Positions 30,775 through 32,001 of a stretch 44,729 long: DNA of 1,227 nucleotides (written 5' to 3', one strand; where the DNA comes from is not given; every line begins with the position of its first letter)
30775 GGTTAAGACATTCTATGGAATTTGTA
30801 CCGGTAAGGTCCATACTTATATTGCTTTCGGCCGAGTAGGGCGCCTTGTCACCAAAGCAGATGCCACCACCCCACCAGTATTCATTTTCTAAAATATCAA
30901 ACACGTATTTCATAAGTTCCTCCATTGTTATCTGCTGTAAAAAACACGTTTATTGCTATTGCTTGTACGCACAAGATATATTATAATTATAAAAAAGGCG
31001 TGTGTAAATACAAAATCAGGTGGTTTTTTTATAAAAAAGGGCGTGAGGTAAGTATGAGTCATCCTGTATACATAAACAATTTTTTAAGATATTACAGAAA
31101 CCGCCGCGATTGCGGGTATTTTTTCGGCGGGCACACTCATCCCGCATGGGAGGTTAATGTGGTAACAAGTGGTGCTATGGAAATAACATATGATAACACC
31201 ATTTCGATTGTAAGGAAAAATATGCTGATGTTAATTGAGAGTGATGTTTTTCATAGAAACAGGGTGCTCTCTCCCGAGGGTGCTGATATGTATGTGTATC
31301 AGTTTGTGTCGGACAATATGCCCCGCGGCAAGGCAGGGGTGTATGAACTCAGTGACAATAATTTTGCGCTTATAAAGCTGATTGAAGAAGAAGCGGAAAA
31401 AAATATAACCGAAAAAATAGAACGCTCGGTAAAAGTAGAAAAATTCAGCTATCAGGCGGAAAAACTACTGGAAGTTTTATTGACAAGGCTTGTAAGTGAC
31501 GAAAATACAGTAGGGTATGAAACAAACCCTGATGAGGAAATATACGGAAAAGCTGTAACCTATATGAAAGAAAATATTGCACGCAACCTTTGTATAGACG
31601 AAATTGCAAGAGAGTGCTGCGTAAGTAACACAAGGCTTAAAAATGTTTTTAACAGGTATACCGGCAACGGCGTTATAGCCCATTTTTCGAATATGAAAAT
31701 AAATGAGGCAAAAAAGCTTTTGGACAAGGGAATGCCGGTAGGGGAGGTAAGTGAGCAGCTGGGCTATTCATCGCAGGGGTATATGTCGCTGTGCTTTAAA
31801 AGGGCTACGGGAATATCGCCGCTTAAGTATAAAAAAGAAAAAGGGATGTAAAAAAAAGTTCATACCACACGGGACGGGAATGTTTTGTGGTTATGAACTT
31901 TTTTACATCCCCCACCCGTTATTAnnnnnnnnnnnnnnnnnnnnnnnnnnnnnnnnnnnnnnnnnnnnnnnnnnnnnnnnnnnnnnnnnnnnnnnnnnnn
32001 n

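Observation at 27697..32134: A diverged 213-bp duplication of the spo0A 3' end brackets a 4-kb AraC/GH31 island, with a 5-bp microhomology junction to a radC fragment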

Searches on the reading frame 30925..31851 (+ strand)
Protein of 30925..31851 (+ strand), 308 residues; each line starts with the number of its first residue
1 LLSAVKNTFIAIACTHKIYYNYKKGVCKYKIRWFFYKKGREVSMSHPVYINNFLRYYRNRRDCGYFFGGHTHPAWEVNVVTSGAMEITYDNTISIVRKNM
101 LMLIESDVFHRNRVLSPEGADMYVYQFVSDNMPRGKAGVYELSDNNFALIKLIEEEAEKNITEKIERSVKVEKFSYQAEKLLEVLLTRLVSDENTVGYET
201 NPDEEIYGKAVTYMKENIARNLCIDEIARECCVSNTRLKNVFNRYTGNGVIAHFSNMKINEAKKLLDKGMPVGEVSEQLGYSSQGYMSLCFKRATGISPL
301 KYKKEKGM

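Call 6: search_protein_families(library=pfam, proteins=[window:30925-31851:+])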
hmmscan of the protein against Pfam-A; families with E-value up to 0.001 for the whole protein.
window:30925-31851:+ (308 aa): 4 families
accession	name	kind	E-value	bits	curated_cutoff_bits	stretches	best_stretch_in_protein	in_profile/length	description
PF12833.13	HTH_18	-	3.2e-16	59.8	33.6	1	227-304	1-79/80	Helix-turn-helix domain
PF00165.29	HTH_AraC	-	6.7e-13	48.9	26.6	1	267-302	6-40/42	Bacterial regulatory helix-turn-helix proteins, AraC family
PF07883.17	Cupin_2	-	0.00011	22.3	27.2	1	69-122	13-66/70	Cupin domain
PF02311.25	AraC_binding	-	0.00012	22.2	21.1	1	62-130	11-79/135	AraC-like ligand binding domain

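Call 47: search_protein_families(library=ncbifam, proteins=[window:31054-31851:+])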
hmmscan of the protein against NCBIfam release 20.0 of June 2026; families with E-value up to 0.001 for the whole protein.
window:31054-31851:+ (265 aa): 23 families
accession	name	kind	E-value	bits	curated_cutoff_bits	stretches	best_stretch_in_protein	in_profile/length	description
NF007860.0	PRK10572.1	equivalog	3e-22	78.8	208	1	107-262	125-284/292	arabinose operon transcriptional regulator AraC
TIGR04094.1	adjacent_YSIRK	equivalog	1.6e-21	76.8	200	1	166-260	289-383/383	YSIRK-targeted surface antigen transcriptional regulator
NF049932.1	TranspRegBtr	equivalog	9.2e-13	47.5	900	1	116-262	123-265/531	bacillibactin transport transcriptional regulator Btr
NF047788.1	TransRegPocR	equivalog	1.1e-11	44.6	500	1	148-262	175-290/296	transcriptional regulator PocR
NF033869.1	viru_reg_Rsp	equivalog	1.3e-11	43.8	400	1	136-260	120-246/701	AraC family transcriptional regulator Rsp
NF006902.0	PRK09393.1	equivalog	1.6e-11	44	425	1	162-262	220-321/327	transcriptional regulator FtrA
TIGR02297.1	HpaA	equivalog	7.4e-11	41.8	274.65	1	132-261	156-286/287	4-hydroxyphenylacetate catabolism regulatory protein HpaA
NF010025.2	PRK13500.1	equivalog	8.9e-10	38.6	525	1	129-261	138-276/282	HTH-type transcriptional activator RhaR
NF012144.2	ramA_TF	equivalog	9.1e-10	38.9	180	1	166-263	9-107/108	RamA family antibiotic efflux transcriptional regulator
NF047455.1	TF_Staph_AryK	equivalog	1.4e-08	33.4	850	1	134-262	127-258/759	transcriptional regulator AryK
NF010026.0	PRK13501.1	equivalog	6.2e-08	32.1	363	1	119-261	131-276/290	HTH-type transcriptional activator RhaR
NF010027.0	PRK13502.1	equivalog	8.4e-08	32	384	1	140-260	149-275/282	HTH-type transcriptional activator RhaR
NF007584.0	PRK10219.1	equivalog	2e-07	31.3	174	1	161-261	4-105/107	superoxide response transcriptional regulator SoxS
NF052371.1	TransRegGbdRPseu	equivalog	4e-07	29.4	480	1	168-260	231-324/365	choline metabolism transcriptional regulator GbdR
NF010028.0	PRK13503.1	equivalog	8.1e-07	28.7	288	1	86-262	99-272/278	HTH-type transcriptional activator RhaS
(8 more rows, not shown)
